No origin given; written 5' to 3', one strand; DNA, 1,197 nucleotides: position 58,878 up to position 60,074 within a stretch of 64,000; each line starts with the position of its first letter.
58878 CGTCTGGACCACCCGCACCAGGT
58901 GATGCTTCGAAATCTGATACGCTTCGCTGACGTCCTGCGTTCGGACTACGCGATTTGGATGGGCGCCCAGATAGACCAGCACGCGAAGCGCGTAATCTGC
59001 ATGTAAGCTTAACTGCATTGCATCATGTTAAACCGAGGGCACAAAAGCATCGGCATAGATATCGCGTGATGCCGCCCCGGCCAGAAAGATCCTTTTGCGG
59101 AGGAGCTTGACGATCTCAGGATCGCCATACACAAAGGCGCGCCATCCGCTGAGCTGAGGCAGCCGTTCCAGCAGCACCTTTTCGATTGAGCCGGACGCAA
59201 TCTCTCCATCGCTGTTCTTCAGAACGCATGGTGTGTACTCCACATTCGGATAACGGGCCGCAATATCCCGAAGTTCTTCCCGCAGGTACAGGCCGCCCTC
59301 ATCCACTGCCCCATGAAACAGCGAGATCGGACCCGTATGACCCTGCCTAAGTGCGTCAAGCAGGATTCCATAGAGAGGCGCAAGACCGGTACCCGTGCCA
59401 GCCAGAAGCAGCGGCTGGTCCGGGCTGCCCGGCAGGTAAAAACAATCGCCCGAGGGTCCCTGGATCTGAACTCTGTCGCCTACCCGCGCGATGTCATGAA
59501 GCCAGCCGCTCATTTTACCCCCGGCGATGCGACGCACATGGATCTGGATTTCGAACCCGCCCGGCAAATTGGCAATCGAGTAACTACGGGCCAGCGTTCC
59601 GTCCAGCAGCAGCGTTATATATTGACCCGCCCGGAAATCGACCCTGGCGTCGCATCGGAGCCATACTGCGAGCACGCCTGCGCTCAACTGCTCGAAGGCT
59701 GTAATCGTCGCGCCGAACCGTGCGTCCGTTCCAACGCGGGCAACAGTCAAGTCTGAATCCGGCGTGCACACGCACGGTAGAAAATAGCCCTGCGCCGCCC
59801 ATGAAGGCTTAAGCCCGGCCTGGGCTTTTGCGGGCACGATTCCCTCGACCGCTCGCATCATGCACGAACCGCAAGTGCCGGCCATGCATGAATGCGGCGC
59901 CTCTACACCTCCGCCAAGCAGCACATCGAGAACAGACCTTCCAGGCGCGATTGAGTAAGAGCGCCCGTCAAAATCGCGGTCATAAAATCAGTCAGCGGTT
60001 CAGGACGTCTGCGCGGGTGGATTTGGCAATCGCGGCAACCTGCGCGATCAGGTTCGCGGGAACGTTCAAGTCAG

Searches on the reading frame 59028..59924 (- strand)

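Call 83: search_protein_families(library=pfam, proteins=[window:59028-59924:-], max_evalue=0.001)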
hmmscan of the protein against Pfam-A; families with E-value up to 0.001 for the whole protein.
window:59028-59924:- (298 aa): 3 families
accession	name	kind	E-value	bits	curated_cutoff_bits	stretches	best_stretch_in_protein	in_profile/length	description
PF00175.26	NAD_binding_1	-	4.3e-11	43.9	22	1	176-274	3-106/109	Oxidoreductase NAD-binding domain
PF00970.30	FAD_binding_6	-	7.3e-10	39.5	21.1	1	91-163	21-99/99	Oxidoreductase FAD-binding domain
PF00111.32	Fer2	-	1e-08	35.4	21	1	5-55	27-76/77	2Fe-2S iron-sulfur cluster binding domain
